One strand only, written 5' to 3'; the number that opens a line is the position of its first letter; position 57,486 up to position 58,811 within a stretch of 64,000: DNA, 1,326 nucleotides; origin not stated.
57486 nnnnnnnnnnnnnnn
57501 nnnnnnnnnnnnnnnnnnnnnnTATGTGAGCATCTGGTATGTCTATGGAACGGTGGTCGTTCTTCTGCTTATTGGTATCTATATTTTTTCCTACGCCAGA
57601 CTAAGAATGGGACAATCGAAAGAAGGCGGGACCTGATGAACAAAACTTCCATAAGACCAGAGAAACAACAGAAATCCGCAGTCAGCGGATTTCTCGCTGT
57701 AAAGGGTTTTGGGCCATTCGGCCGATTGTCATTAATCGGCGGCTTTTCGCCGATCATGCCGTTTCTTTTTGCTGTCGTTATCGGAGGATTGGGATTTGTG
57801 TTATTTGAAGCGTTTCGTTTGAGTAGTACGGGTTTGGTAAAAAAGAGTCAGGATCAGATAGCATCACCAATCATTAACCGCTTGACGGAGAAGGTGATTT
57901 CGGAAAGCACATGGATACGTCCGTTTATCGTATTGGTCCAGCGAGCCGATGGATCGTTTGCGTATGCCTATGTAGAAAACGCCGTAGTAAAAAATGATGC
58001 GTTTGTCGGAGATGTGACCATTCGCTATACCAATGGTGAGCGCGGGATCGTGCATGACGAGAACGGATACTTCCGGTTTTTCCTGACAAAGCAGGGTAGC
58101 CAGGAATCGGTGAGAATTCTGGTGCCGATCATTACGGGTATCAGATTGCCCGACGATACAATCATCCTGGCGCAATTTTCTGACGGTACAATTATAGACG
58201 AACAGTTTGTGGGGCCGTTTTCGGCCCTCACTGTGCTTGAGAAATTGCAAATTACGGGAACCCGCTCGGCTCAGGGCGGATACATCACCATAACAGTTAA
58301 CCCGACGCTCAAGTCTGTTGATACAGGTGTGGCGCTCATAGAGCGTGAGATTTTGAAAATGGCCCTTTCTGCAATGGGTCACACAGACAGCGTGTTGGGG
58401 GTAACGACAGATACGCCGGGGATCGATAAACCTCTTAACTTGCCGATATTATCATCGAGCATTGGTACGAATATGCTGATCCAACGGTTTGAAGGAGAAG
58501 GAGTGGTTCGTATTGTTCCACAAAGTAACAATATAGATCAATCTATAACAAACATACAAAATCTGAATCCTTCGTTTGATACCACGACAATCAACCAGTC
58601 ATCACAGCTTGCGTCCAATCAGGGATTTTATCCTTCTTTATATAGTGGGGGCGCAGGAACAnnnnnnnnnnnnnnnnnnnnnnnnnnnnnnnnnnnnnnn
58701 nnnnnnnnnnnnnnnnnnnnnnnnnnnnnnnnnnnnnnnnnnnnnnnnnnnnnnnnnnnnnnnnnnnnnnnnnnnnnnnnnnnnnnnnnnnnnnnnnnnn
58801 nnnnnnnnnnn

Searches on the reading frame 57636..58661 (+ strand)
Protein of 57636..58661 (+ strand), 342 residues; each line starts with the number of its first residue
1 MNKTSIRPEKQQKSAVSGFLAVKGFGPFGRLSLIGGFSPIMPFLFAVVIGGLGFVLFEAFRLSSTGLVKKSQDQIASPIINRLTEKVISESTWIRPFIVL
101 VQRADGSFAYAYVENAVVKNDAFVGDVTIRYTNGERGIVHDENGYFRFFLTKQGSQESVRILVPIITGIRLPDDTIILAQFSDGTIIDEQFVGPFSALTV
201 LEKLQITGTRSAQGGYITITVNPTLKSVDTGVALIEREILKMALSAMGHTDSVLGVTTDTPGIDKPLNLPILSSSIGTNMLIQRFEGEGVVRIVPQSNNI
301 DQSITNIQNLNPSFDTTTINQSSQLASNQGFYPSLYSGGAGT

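Call 8: search_protein_families(library=pfam, proteins=[window:57636-58661:+], max_evalue=0.01)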
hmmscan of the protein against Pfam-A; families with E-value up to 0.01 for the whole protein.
window:57636-58661:+ (342 aa): 0 families

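Call 9: search_protein_families(library=ncbifam, proteins=[window:57636-58661:+], max_evalue=0.01)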
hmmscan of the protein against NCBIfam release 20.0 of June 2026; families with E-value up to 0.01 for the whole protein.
window:57636-58661:+ (342 aa): 0 families

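Call 13: find_homologous_proteins(query=window:57636-58661:+, max_evalue=0.001)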
Query window:57636-58661:+ (342 aa): 2 proteins with E <= 0.001 among 3095 candidates.
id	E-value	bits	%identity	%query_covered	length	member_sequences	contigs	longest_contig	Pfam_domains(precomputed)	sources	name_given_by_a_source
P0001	7.7e-108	378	60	88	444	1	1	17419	PF01391.24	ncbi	ncbi:MAG: hypothetical protein AAB542_00945, partial [Patescibacteria group bacterium]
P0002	3.5e-92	327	54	90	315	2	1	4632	-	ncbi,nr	ncbi:MAG TPA: hypothetical protein VJB96_02830, partial [Patescibacteria group bacterium]|nr:hypothe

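Call 15: find_encoding_contigs(protein=P0001, flank=10000, max_places=4)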
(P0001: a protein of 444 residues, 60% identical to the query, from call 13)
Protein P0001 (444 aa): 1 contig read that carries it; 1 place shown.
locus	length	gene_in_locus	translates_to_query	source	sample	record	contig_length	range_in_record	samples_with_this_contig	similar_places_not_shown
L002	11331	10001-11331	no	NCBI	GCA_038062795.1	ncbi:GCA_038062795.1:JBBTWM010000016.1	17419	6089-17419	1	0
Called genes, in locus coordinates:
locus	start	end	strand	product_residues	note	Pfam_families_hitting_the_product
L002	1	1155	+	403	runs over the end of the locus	PF13439:Glyco_transf_4, PF13579:Glyco_trans_4_4, PF13477:Glyco_trans_4_2 (weak), PF20706:GT4-conflict (weak), PF00534:Glycos_transf_1, PF13692:Glyco_trans_1_4, PF13524:Glyco_trans_1_2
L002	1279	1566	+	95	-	-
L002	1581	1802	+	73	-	PF07927:HicA_toxin (weak)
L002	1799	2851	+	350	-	PF13439:Glyco_transf_4, PF00534:Glycos_transf_1, PF13692:Glyco_trans_1_4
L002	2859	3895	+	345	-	PF13439:Glyco_transf_4, PF13579:Glyco_trans_4_4 (weak), PF00534:Glycos_transf_1, PF13692:Glyco_trans_1_4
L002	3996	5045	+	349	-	PF13439:Glyco_transf_4, PF13579:Glyco_trans_4_4, PF00534:Glycos_transf_1, PF13692:Glyco_trans_1_4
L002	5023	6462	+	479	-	PF08323:Glyco_transf_5, PF13439:Glyco_transf_4 (weak), PF13579:Glyco_trans_4_4 (faint), PF20706:GT4-conflict, PF00534:Glycos_transf_1, PF13692:Glyco_trans_1_4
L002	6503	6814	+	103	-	-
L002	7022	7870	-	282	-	-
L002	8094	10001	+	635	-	PF12728:HTH_17, PF02743:dCache_1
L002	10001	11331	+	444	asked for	PF01391:Collagen (faint)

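Call 16: find_encoding_contigs(protein=P0002, flank=10000, max_places=4)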
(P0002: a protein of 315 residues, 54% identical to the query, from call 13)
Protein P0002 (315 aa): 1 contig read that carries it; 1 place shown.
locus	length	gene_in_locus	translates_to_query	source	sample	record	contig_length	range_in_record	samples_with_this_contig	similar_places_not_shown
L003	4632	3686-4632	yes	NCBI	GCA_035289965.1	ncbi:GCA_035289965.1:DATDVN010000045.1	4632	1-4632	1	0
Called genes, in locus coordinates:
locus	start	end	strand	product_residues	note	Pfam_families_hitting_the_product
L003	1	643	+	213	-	PF20706:GT4-conflict, PF00534:Glycos_transf_1, PF13692:Glyco_trans_1_4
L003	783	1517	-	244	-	-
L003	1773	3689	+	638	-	PF12728:HTH_17, PF02743:dCache_1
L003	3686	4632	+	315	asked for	?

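Call 27: search_protein_families(library=phrogs, proteins=[window:57636-58661:+], max_evalue=0.01)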
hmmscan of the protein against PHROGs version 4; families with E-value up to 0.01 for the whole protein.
window:57636-58661:+ (342 aa): 0 families

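Call 36: search_protein_representatives(protein=window:57816-58646:+)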
Query: 277 residues. Proteins with E-value up to 0.001 (for the whole library): 48; up to 1e-10: 36; up to 1e-30: 12. The best 48 are listed.
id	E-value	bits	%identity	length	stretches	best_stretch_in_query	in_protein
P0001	3.9e-102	357.2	65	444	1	14-275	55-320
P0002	1.1e-89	316.4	59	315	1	10-269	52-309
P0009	9.3e-69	247.8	64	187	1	64-252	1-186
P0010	2.5e-44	167.8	40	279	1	16-271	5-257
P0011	8.9e-42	159.4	40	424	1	27-274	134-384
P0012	8.4e-39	149.7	37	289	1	20-245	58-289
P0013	2.2e-37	145.1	41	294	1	20-201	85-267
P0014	7.5e-36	140.0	33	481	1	5-238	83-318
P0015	6.7e-35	136.9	35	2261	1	10-233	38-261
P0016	1.2e-33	132.8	33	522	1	20-255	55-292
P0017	4.1e-31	124.5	37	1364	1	16-210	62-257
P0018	8.4e-31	123.5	36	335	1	18-265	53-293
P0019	1.2e-30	122.9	35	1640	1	17-257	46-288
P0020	1.3e-30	122.9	39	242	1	17-182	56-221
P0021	8.0e-30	120.3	37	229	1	3-191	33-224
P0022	1.8e-29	119.1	34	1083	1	20-238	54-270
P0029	1.1e-27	113.2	35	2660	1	17-203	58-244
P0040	1.0e-18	83.9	29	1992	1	22-233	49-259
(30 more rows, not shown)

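Call 44: search_solved_structures(query=A4, max_evalue=1)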
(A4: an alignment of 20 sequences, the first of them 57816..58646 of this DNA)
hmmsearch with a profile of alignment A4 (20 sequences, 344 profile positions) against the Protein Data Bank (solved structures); distinct sequences matched with E-value up to 1: 59.
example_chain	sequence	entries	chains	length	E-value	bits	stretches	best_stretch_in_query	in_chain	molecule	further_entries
3hqv_B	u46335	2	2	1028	6.6e-08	35.1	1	292-344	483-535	Collagen alpha-2(I) chain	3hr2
3hqv_A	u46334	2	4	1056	8.1e-08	34.8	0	295-342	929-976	Collagen alpha-1(I) chain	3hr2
9wxp_AB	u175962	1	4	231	9.9e-07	31.2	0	293-338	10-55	Chromaffin granule amine transporter isoform X1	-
8zxl_X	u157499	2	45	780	1.2e-06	30.9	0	304-304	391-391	spindlefibril | axialfibril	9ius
9wxp_BC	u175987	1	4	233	2.8e-06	29.7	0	294-333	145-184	Collagen type XI alpha 1 chain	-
9wxp_BJ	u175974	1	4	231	3.2e-06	29.5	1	294-338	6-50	Collagen alpha-1(IX) chain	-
9han_A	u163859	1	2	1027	7.3e-06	28.4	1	278-336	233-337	Collagen type VI alpha 1 chain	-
9wxp_BL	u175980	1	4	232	1.2e-05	27.6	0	295-329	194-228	Collagen alpha-3(IX) chain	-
9wxp_BK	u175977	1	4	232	3.9e-05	26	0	295-339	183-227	Collagen type IX alpha 2 chain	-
7pkq_b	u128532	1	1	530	4.4e-05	25.8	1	272-338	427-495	uS2m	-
9wxp_BD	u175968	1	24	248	5.1e-05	25.6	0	296-338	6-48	Collagen type II alpha 1 chain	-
9gnq_K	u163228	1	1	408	5.7e-05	25.4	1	276-330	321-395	Kinesin-1 heavy chain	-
9wxp_DD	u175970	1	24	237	8e-05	24.9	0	294-343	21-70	Collagen type II alpha 1 chain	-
6fv0_A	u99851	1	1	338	0.00013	24.3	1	290-324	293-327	Kinesin light chain 1,Torsin-1A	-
9wxp_BA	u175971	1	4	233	0.00014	24.1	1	297-331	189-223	Fibrillar collagen NC1 domain-containing protein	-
1wck_A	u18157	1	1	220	0.0013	21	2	295-330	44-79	BCLA PROTEIN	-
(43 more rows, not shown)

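Call 48: predict_structure(alignment_id=A2)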
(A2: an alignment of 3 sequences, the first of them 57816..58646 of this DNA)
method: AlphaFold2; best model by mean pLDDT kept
length: 277 residues; sequences in the alignment: 3
mean_pLDDT: 34.5   pTM: 0.26
mean pLDDT of the five models: 34.5, 34.4, 33.4, 33.2, 33.2
residues with pLDDT >= 90: 0; 70-90: 0; 50-70: 27; < 50: 250
segments of 3 or more residues with pLDDT < 50: 1-42, 44-49, 58-62, 82-277
pLDDT, mean of each block of 10 residues (from residue 1): 35 29 25 40 47 52 53 55 39 33 38 37 34 29 27 28 28 35 34 29 29 28 29 31 31 28 30 34
secondary structure, 60 per line:
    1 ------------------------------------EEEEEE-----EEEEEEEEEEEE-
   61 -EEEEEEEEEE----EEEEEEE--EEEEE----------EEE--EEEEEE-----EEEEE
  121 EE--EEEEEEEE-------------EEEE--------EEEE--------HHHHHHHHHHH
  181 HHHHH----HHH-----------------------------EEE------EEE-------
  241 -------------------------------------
elements in order: E37-42 E48-59 E62-71 E76-82 E85-89 E100-102 E105-110 E116-122 E125-132 E146-149 E158-161 H170-185 E222-224 E231-233

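Call 57: predict_structure(alignment_id=A4)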
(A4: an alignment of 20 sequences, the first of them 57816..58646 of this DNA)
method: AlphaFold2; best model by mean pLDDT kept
length: 277 residues; sequences in the alignment: 20
mean_pLDDT: 78.6   pTM: 0.72
mean pLDDT of the five models: 78.6, 77.4, 77.3, 76.4, 74.5
residues with pLDDT >= 90: 149; 70-90: 39; 50-70: 33; < 50: 56
segments of 3 or more residues with pLDDT < 50: 1-4, 195-217, 238-246, 248-266
pLDDT, mean of each block of 10 residues (from residue 1): 52 67 88 95 97 98 98 97 97 97 96 91 97 94 91 92 89 92 87 50 37 44 89 68 44 42 49 58
secondary structure, 60 per line:
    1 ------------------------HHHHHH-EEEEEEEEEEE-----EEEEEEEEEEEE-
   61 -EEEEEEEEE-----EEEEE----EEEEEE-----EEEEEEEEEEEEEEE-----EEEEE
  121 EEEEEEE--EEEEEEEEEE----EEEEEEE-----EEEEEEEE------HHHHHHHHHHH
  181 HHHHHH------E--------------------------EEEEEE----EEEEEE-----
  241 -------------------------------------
elements in order: H25-30 E32-42 E48-59 E62-70 E76-80 E85-90 E96-110 E116-127 E130-139 E144-150 E156-163 H170-186 E220-225 E230-235

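Call 66: fold_search(model_id=the predicted structure, library=viral)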
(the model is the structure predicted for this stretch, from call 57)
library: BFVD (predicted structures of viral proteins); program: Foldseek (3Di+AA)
matches with E <= 10: 283; with E <= 0.001: 0
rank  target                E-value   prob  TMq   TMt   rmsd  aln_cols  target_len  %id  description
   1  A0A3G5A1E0            1.9e-02  0.12  0.12  0.08  27.1       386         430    8  MORN repeat-containing protein [Gaeavirus sp.]
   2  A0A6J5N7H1            5.2e-02  0.07  0.11  0.11  23.2       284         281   10  Uncharacterized protein [uncultured Caudovirales phage]
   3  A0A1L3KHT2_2          5.8e-02  0.09  0.13  0.07  20.1       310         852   11  (no name in the UniProt tables at hand)
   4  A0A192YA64            6.4e-02  0.06  0.10  0.05  47.4       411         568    8  Long tail fiber distal subunit [Morganella phage vB_MmoM_MP1]
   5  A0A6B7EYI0            1.2e-01  0.08  0.14  0.13  23.5       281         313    9  (no name in the UniProt tables at hand)
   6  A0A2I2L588            1.7e-01  0.14  0.13  0.11  21.2       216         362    9  MORN-repeat protein [Orpheovirus IHUMI-LCC2]
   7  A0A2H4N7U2            2.0e-01  0.09  0.13  0.12  31.3       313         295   10  (no name in the UniProt tables at hand)
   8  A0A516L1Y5            2.0e-01  0.04  0.09  0.08  33.9       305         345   10  (no name in the UniProt tables at hand)
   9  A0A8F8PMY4            2.8e-01  0.10  0.14  0.11  13.0       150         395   11  Lipopolysaccharide kinase Kdo/WaaP family [Clandestinovirus]
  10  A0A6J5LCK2            2.8e-01  0.09  0.12  0.14  24.9       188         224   10  Uncharacterized protein [uncultured Caudovirales phage]
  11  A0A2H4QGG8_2          3.8e-01  0.07  0.12  0.04  16.5       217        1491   12  (no name in the UniProt tables at hand)
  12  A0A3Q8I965            4.0e-01  0.09  0.17  0.18  19.6       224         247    6  (no name in the UniProt tables at hand)
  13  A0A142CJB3            4.3e-01  0.69  0.15  0.24   8.9        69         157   19  (no name in the UniProt tables at hand)
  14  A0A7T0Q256            4.5e-01  0.06  0.10  0.06  18.7       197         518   12  (no name in the UniProt tables at hand)
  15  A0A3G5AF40            4.7e-01  0.04  0.11  0.11  14.8       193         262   14  NHL repeat containing protein [Satyrvirus sp.]
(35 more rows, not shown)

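Call 69: find_encoding_contigs(protein=P0017, flank=6000, max_places=2)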
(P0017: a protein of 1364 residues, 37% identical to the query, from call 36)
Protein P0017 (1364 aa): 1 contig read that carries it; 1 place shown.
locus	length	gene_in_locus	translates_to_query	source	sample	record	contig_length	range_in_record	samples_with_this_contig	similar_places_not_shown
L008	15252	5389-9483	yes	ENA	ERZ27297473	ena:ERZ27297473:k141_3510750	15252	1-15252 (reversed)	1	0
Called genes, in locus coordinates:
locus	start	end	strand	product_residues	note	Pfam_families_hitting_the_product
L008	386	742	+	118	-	-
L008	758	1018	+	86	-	-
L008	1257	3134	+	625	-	PF00009:GTP_EFTU, PF00071:Ras (weak), PF03144:GTP_EFTU_D2 (weak), PF00679:EFG_C, PF06421:LepA_C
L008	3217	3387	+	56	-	-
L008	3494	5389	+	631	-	PF12728:HTH_17, PF02743:dCache_1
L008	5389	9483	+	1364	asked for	PF01391:Collagen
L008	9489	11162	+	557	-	-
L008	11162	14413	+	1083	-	-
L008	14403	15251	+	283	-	?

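Call 70: fold_search(model_id=the predicted structure, library=pdb)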
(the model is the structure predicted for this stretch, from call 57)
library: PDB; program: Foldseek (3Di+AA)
matches with E <= 10: 362; with E <= 0.001: 0
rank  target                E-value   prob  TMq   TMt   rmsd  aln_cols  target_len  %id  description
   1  7aef_q                1.8e-01  0.02  0.08  0.05  29.4       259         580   12  Cryo-EM structure of an extracellular contractile injection system in marine bacterium Algoriphagus machipongonensis,  (released 2022-02-23)
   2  9hac_A                2.3e-01  0.12  0.12  0.23  18.2       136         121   12  De novo designed BBF-14 beta barrel with computationally designed BBF-14_b4 binder (released 2024-12-18)
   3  8wki_r                2.6e-01  0.04  0.09  0.09  19.9       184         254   11  Cryo-EM structure of the distal rod-hook within the flagellar motor-hook complex in the CW state. (released 2024-09-04)
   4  7bin_q                2.7e-01  0.04  0.08  0.09  19.7       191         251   12  Salmonella export gate and rod refined in focussed C1 map (released 2021-05-05)
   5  8s0e_4                2.9e-01  0.05  0.10  0.07  23.9       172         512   13  H. sapiens OCCM bound to double stranded DNA (released 2024-10-02)
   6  2wqa_E                2.9e-01  0.03  0.09  0.12  19.4       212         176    8  Complex of TTR and RBP4 and Oleic Acid (released 2010-09-01)
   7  9y6s_8a               3.7e-01  0.15  0.19  0.10  16.8       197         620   12  96-nm repeat of the Leishmania tarentolae doublet microtubule (released 2025-12-17)
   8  9hag                  3.9e-01  0.09  0.12  0.23  18.2       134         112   15  De novo designed beta barrel fold BBF-14 (released 2024-12-18)
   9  8wki_w                3.9e-01  0.04  0.10  0.11  19.8       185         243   11  Cryo-EM structure of the distal rod-hook within the flagellar motor-hook complex in the CW state. (released 2024-09-04)
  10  1erb                  4.2e-01  0.03  0.09  0.13  17.9       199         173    8  THE INTERACTION OF N-ETHYL RETINAMIDE WITH PLASMA RETINOL-BINDING PROTEIN (RBP) AND THE CRYSTAL STRUCTURE OF THE RETINOI (released 1994-01-31)
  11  5ly8                  4.9e-01  0.06  0.12  0.13  15.7       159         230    9  Structure of the CBM2 module of Lactobacillus casei BL23 phage J-1 evolved Dit. (released 2017-03-22)
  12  8wki_t                5.1e-01  0.03  0.10  0.11  20.4       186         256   12  Cryo-EM structure of the distal rod-hook within the flagellar motor-hook complex in the CW state. (released 2024-09-04)
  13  3f3p_F                5.7e-01  0.08  0.14  0.13  14.1       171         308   10  Crystal structure of the nucleoporin pair Nup85-Seh1, space group P21212 (released 2009-04-07)
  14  3f3p_I                6.3e-01  0.08  0.14  0.13  13.4       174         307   10  Crystal structure of the nucleoporin pair Nup85-Seh1, space group P21212 (released 2009-04-07)
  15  8f0a_A                6.3e-01  0.04  0.14  0.13  14.5       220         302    9  Client-bound structure of a DegP trimer within a 12mer cage (released 2022-11-23)
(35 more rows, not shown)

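Call 71: find_encoding_contigs(protein=P0029, flank=5000, max_places=2)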
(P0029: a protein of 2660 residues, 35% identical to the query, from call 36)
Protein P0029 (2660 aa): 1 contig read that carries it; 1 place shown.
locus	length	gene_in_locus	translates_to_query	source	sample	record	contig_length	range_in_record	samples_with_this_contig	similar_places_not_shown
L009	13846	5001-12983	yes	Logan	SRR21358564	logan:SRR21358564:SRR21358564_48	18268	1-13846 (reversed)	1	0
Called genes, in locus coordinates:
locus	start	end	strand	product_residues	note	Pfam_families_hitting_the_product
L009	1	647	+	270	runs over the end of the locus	PF01522:Polysacc_deac_1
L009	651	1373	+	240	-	PF01209:Ubie_methyltran, PF13847:Methyltransf_31, PF08241:Methyltransf_11, PF08242:Methyltransf_12 (weak), PF13649:Methyltransf_25, PF20922:Anamorsin_N (weak)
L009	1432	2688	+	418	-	PF00989:PAS, PF08448:PAS_4, PF13426:PAS_9, PF13596:PAS_10 (weak), PF00512:HisKA, PF02518:HATPase_c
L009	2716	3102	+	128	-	PF00072:Response_reg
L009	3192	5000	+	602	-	PF02743:dCache_1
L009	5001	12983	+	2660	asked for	-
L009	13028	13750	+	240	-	-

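Call 72: find_encoding_contigs(protein=P0019, flank=5000, max_places=2)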
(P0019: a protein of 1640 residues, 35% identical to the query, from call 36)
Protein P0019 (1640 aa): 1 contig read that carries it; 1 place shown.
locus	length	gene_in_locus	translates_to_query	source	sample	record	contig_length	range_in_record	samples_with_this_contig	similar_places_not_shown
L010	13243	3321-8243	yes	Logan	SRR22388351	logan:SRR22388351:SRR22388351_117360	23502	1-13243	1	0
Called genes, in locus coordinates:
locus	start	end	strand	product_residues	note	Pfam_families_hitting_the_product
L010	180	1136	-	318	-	PF08220:HTH_DeoR (faint)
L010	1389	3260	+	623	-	PF12728:HTH_17, PF02743:dCache_1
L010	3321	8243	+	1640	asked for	PF01391:Collagen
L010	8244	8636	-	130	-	-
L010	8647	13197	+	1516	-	PF01835:MG2 (faint), PF01551:Peptidase_M23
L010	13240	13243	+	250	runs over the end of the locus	PF13399:LytR_C (weak)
